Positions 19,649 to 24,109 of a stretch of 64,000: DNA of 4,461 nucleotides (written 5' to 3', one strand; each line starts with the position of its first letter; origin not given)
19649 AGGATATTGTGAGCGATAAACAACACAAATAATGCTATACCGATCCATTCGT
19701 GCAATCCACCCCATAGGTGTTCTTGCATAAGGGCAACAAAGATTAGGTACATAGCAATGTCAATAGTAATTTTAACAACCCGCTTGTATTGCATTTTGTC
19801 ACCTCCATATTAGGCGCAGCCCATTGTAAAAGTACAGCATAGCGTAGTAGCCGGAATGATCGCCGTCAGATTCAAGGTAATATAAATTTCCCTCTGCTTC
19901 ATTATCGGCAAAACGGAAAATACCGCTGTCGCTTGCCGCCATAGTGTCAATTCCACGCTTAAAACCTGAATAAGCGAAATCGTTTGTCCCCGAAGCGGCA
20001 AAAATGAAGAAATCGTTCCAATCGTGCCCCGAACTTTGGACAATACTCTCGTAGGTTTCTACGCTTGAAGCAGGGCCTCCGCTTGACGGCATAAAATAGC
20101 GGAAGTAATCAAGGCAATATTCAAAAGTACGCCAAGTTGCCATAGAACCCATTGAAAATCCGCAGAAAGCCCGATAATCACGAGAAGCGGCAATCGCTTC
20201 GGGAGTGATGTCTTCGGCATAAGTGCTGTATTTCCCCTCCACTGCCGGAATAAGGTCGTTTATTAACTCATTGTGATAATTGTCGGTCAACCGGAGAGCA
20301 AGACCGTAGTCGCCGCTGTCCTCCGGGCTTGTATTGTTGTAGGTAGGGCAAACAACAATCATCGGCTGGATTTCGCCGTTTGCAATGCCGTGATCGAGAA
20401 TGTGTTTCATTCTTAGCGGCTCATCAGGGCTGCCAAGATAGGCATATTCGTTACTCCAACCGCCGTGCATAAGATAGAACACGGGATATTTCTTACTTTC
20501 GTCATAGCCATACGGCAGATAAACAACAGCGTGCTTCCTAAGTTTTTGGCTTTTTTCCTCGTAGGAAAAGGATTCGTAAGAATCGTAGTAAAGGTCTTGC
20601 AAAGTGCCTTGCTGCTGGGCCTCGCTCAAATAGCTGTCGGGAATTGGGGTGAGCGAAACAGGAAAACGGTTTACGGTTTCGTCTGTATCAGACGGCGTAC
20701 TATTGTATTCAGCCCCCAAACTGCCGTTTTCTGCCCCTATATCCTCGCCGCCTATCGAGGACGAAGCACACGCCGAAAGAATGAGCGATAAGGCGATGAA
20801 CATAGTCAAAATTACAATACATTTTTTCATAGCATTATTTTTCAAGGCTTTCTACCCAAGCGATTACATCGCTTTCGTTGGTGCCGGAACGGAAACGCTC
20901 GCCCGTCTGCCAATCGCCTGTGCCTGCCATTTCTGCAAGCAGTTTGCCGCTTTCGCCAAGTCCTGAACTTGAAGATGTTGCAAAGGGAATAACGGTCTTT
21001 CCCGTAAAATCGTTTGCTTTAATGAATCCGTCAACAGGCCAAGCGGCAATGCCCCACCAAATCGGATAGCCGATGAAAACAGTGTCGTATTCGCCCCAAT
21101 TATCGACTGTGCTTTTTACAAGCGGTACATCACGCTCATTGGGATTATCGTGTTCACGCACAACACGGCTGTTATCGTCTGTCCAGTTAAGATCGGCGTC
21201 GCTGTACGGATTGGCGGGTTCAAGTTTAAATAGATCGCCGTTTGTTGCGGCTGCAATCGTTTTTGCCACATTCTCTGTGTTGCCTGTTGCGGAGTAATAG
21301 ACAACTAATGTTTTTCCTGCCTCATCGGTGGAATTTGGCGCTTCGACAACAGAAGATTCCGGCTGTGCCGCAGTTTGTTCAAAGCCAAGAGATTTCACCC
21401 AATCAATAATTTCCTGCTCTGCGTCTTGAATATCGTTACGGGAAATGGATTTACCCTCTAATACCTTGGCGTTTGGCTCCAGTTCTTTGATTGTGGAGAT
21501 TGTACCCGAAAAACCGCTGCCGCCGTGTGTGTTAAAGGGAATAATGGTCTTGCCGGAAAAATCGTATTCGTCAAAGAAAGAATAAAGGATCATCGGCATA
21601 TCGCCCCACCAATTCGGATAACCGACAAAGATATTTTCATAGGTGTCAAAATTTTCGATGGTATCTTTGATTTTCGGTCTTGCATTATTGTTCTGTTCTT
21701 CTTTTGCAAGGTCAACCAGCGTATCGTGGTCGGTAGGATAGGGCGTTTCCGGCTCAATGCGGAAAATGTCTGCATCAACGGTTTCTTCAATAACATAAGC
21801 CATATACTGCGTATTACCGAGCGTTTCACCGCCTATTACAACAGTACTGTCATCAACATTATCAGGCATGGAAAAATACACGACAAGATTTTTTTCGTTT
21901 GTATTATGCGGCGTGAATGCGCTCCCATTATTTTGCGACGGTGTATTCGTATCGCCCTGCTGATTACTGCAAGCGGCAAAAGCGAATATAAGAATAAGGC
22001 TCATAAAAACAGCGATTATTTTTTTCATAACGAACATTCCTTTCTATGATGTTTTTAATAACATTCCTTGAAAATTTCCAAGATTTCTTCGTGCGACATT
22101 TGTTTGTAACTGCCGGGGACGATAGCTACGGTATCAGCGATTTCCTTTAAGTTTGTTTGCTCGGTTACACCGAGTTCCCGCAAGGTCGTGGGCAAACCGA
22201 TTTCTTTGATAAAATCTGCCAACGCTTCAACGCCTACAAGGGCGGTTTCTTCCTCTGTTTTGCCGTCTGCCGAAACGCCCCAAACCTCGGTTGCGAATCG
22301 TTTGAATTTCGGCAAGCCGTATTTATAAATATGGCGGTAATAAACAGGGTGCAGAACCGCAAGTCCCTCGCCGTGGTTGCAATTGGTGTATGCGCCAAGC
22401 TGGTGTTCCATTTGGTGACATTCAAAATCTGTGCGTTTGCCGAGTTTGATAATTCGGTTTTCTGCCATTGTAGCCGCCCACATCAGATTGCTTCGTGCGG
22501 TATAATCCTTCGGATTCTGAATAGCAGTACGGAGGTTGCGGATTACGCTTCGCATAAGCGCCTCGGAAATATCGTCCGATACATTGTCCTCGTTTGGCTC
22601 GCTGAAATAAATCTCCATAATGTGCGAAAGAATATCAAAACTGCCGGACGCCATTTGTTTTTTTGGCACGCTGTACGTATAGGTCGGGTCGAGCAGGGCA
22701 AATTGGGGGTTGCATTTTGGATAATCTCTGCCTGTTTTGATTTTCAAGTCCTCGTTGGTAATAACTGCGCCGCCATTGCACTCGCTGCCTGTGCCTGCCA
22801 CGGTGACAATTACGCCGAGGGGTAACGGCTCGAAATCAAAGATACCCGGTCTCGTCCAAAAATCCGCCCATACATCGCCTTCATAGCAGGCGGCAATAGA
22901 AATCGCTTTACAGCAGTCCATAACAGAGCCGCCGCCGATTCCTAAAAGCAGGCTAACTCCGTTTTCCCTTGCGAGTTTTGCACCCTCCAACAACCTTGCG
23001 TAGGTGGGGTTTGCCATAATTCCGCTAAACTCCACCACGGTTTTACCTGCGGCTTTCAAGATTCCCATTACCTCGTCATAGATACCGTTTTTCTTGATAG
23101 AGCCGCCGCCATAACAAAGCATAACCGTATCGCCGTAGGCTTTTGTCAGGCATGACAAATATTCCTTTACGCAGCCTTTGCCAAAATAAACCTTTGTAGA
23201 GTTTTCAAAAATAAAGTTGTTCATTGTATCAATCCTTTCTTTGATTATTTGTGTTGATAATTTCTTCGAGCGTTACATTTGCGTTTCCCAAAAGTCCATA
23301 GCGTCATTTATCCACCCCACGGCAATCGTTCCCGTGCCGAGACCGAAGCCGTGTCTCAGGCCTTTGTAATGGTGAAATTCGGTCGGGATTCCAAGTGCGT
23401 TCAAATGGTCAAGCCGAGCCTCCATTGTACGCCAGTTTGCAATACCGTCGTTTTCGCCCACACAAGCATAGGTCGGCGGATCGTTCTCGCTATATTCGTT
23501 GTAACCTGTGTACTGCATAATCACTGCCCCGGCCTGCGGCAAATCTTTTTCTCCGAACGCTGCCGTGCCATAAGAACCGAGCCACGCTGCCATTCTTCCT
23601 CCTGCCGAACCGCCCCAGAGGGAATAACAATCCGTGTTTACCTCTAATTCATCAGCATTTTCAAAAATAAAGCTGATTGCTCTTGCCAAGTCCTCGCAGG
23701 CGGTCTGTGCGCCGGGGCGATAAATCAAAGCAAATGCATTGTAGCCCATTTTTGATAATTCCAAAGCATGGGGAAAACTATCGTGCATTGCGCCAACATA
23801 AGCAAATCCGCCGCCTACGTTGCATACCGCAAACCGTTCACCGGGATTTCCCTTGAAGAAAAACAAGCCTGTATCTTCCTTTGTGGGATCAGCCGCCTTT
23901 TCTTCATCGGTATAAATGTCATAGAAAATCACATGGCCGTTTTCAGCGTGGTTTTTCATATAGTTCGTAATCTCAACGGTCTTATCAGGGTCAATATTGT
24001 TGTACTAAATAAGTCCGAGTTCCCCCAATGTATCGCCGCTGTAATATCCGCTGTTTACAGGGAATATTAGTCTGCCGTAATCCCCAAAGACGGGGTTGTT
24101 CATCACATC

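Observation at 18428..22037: Core module: tandem-flavodoxin lipoprotein, esterase lipoprotein, His-rich membrane protein and flavodoxin lipoprotein, translationally coupled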

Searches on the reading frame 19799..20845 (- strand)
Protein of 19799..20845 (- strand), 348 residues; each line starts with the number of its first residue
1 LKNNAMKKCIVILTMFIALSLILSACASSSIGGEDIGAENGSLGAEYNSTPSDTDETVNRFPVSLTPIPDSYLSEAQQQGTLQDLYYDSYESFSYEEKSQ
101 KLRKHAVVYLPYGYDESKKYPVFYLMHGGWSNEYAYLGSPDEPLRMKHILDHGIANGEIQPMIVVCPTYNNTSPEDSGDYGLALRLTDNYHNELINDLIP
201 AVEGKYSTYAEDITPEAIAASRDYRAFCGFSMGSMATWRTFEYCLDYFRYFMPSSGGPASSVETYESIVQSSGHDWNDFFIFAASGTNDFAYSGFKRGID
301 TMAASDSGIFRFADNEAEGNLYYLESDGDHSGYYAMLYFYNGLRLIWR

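Call 3: search_protein_families(library=pfam, proteins=[window:19799-20845:-], max_evalue=0.01)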
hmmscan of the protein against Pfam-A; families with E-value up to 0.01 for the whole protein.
window:19799-20845:- (348 aa): 1 family
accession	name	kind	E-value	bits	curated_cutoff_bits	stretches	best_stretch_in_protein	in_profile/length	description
PF00756.26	Esterase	-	3.2e-10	40.7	22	1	105-235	9-127/251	Putative esterase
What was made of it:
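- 19799..20845 (-): CE1 feruloyl-esterase-like lipoprotein. Candidate starts are TTG 20845, ATG 20830 (preferred) and ATG 20803. PF00756 (call 3).
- Checked: 19799-20845 is PF00756 Esterase (call 3).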

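Call 30: search_solved_structures(query=window:19799-20845:-, max_evalue=0.01, show_alignments=2)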
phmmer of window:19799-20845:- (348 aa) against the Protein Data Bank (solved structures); distinct sequences matched with E-value up to 0.01: 20.
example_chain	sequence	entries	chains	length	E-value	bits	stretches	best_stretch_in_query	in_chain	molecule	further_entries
6fj4_A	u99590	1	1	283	3.2e-50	174.7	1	63-344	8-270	Endo-1,4-beta-xylanase Y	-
1gkk_A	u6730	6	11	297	3.4e-50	174.6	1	62-344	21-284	ENDO-1,4-BETA-XYLANASE Y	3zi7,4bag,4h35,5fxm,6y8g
1gkl_A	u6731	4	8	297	8.1e-50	173.3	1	62-344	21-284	ENDO-1,4-BETA-XYLANASE Y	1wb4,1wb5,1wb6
1jjf_A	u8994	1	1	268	1.1e-17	67.7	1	94-297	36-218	ENDO-1,4-BETA-XYLANASE Z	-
1jt2_A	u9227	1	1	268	2.7e-17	66.4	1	94-297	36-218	PROTEIN (ENDO-1,4-BETA-XYLANASE Z)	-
7b5v_A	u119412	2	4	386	2.2e-14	56.8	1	93-258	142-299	Carbohydrate Esterase family 1 protein with an N-terminal carbohydrate binding module fami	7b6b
6mot_A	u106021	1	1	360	2.6e-13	53.3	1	94-263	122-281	Isoamylase N-terminal domain protein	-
6mou_A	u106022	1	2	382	3e-13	53.1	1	94-262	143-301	Isoamylase N-terminal domain protein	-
5cxu_A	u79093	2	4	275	4.3e-12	49.3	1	79-239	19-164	ferulic acid esterase AmCE1/Fae1A | ferulic acid esterase, AmCE1/Fae1A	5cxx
7xrt_A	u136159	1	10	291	6e-11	45.5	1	90-251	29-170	Ferulic acid esterase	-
6rzo_A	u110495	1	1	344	7e-11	45.3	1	84-263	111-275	Ferulic acid esterase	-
6rzo_B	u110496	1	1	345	7.1e-11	45.3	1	84-263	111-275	Ferulic acid esterase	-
7xrv_A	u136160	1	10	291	1.4e-10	44.3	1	90-247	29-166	Ferulic acid esterase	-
6ne9_A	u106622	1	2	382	5.8e-10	42.3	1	82-256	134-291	Isoamylase protein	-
8bbp_B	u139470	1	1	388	2.2e-08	37.1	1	104-238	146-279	Ferulic acid esterase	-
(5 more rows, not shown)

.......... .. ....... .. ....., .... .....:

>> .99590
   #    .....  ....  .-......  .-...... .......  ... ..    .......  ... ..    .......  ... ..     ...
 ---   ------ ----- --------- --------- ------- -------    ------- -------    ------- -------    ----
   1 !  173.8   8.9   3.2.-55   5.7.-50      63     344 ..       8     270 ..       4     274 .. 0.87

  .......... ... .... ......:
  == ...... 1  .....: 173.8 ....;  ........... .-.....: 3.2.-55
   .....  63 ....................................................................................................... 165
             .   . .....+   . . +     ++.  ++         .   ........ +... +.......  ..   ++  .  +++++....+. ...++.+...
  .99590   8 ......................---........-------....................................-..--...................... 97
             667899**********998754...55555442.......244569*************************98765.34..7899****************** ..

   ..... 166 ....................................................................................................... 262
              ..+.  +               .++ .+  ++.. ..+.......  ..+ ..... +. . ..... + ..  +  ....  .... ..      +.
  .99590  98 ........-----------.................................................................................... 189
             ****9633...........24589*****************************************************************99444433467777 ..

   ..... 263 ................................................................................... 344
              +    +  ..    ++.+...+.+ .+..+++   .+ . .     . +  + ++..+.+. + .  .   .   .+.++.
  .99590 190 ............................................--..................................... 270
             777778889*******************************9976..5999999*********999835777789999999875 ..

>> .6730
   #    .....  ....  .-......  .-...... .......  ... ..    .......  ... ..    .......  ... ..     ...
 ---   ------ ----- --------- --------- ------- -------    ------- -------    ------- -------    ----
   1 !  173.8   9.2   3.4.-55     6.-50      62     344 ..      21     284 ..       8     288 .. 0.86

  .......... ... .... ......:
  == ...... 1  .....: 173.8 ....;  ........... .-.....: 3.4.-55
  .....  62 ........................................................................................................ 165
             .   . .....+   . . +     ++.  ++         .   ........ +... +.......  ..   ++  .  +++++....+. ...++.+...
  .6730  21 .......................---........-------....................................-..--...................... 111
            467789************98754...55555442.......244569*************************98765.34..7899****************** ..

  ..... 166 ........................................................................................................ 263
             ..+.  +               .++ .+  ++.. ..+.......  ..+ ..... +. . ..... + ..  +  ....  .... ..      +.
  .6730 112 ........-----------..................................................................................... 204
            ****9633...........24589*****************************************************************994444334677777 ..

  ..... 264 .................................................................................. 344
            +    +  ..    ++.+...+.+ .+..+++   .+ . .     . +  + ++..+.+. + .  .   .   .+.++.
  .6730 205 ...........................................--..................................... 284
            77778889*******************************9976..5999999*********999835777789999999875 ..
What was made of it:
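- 19799..20845 (-): E 3e-50 to the C. thermocellum XynY feruloyl esterase domain (1GKK/6FJ4), with GFSMGS and the His region aligned (call 30).
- On CE1 feruloyl esterases: GFSMGS aligns with GFSMGG, and DH aligns with TH near the C-terminus (call 30).
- Closest known: CE1 feruloyl esterase domain of Clostridium thermocellum Xyn10B/XynY. Same: Similarity of E 3e-50 over about 280 residues, with the nucleophile motif GFSMG and the His region aligned (call 30).
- The esterase matches the XynY feruloyl esterase at E 3e-50 (call 30).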

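Call 47: search_protein_families(library=ncbifam, proteins=[window:19799-20845:-], max_evalue=0.001)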
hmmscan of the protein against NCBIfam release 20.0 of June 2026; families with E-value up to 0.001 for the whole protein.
window:19799-20845:- (348 aa): 1 family
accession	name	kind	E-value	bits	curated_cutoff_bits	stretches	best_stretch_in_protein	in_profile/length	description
NF041944.1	Xylase_Ferestase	equivalog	6.4e-12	44.5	1200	1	91-257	469-623/694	bifunctional endo-1,4-beta-xylanase/feruloyl esterase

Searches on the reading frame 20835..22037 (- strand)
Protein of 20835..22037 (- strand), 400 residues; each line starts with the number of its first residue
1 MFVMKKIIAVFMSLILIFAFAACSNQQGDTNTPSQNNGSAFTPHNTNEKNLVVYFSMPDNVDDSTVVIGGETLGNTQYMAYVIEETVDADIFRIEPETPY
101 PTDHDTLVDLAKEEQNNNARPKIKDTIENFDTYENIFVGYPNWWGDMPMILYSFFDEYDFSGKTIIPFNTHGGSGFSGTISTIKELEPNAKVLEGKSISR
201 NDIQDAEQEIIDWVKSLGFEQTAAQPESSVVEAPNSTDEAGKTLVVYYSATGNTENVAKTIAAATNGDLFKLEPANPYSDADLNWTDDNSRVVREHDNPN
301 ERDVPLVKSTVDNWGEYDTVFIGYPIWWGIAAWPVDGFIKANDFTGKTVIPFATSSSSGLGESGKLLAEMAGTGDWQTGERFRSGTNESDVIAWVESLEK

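Call 3: search_protein_families(library=pfam, proteins=[window:20835-22037:-], max_evalue=0.01)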
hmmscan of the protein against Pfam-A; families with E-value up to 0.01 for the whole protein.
window:20835-22037:- (400 aa): 6 families
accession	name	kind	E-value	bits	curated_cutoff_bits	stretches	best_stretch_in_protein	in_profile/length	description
PF12682.12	Flavodoxin_4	-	1.7e-68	229.4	24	2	242-397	1-154/155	Flavodoxin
PF02525.22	Flavodoxin_2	-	4.7e-08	33.4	27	1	107-158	38-103/198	Flavodoxin-like fold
PF12641.12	Flavodoxin_3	-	7.3e-07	29.6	27.5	1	244-272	1-31/160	Flavodoxin domain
PF12724.12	Flavodoxin_5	-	2.2e-05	25.3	27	0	244-287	1-45/145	Flavodoxin domain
PF03358.20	FMN_red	-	7.5e-05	22.8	24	0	75-174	15-119/152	NADPH-dependent FMN reductase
PF00258.30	Flavodoxin_1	-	8.6e-05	23.2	25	1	245-271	1-27/143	Flavodoxin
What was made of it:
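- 20835..22037 (-): Tandem Flavodoxin_4 lipoprotein; the start is probably at 22028 (397 aa). Domain 1 carries a β1-α1 insertion (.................) with no flavinylation motif. Domain 2 is a canonical short-loop Flavodoxin_4. PF12682, two stretches, E 1.7e-68 (call 3).
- Checked: 20835-22037 has two Flavodoxin_4 stretches (PF12682, E 1.7e-68, call 3).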

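Call 29: search_solved_structures(query=window:20835-22037:-, max_evalue=0.001, show_alignments=2)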
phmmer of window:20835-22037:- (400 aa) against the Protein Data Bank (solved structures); distinct sequences matched with E-value up to 0.001: 5.
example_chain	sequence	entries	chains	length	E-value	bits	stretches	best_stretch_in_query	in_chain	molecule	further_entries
4ici_A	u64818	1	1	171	5.5e-37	130.8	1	235-396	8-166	Putative flavoprotein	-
4j8p_A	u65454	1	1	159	9.2e-34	120.1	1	239-396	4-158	Flavodoxin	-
3klb_A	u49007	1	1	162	4.4e-29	104.8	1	242-398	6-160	Putative Flavoprotein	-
2mwm_A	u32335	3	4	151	7.7e-08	34.8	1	240-356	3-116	Putative trp repressor binding protein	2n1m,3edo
9rxf_A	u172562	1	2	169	0.00066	21.8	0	128-181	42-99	Flavodoxin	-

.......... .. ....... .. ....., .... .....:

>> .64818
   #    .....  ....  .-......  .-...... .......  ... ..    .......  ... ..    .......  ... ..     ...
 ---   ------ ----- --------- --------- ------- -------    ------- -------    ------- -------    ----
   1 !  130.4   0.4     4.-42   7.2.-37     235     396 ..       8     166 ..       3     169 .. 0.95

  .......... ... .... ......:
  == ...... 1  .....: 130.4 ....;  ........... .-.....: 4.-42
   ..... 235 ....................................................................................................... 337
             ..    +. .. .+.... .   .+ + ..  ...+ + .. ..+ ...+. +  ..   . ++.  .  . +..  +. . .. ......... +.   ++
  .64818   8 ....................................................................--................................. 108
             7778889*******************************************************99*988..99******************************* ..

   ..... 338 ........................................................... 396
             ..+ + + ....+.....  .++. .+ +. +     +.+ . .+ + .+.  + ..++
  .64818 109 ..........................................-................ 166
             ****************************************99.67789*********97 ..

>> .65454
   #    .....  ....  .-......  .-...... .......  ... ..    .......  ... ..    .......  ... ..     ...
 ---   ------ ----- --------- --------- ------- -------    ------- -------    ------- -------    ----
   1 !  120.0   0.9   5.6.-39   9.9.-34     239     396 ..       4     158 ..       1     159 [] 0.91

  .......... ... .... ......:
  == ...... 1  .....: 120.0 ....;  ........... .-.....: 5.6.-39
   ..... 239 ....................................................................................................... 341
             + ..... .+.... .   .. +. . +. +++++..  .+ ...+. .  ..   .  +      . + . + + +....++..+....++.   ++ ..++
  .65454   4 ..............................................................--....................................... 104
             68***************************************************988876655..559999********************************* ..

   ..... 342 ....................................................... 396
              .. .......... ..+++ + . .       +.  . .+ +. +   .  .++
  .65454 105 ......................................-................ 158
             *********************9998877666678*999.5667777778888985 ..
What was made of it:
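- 20835..22037 (-): Domain 2 matches 4ICI at E 5.5e-37 (call 29).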

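Call 47: search_protein_families(library=ncbifam, proteins=[window:20835-22037:-], max_evalue=0.001)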
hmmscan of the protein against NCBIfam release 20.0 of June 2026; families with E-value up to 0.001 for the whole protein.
window:20835-22037:- (400 aa): 8 families
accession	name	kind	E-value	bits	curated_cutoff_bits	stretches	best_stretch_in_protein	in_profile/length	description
NF005501.0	PRK07116.1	subfamily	1.2e-83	278.3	198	2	241-399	4-160/161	flavodoxin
NF005389.0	PRK06934.1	equivalog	1.8e-80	269.4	172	2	45-218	33-218/221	flavodoxin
NF038196.1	ferrodoxin_EFR1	subfamily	1.1e-09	38.7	75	1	245-274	1-30/242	EFR1 family ferrodoxin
TIGR01753.1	flav_short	equivalog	1.3e-06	29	123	0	244-264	2-22/140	flavodoxin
NF006736.0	PRK09267.1-2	equivalog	4e-05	23.4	202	0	245-276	6-37/161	flavodoxin FldA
NF006735.0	PRK09267.1-1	equivalog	0.00028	20.7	315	0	245-271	6-32/176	flavodoxin FldA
NF002999.0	PRK03767.1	equivalog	0.00062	19.6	141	0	242-266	3-27/200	NAD(P)H:quinone oxidoreductase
NF045594.1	flavodox_BilS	equivalog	0.00092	19.2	155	0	244-267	2-25/160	flavodoxin family protein BilS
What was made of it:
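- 20835..22037 (-): NCBIfam PRK06934 and PRK07116 (call 47).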

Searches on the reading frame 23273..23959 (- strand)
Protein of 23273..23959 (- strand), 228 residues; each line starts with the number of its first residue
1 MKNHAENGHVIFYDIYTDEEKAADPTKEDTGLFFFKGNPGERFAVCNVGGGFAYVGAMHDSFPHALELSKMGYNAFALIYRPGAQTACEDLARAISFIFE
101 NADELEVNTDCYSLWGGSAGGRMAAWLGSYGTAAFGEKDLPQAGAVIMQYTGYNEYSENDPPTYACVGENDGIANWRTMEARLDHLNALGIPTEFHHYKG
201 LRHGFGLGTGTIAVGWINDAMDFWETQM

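Call 3: search_protein_families(library=pfam, proteins=[window:23273-23959:-], max_evalue=0.01)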
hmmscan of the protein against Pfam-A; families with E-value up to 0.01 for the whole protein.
window:23273-23959:- (228 aa): 3 families
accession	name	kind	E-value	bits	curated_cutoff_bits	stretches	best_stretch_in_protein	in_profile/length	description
PF20434.5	BD-FAE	-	8.3e-09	35.7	26.8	1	64-133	39-112/215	BD-FAE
PF07859.19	Abhydrolase_3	-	3.2e-07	30.8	25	1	85-128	46-89/210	alpha/beta hydrolase fold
PF00326.27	Peptidase_S9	-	2.7e-05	24.2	22.6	0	149-226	131-208/213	Prolyl oligopeptidase family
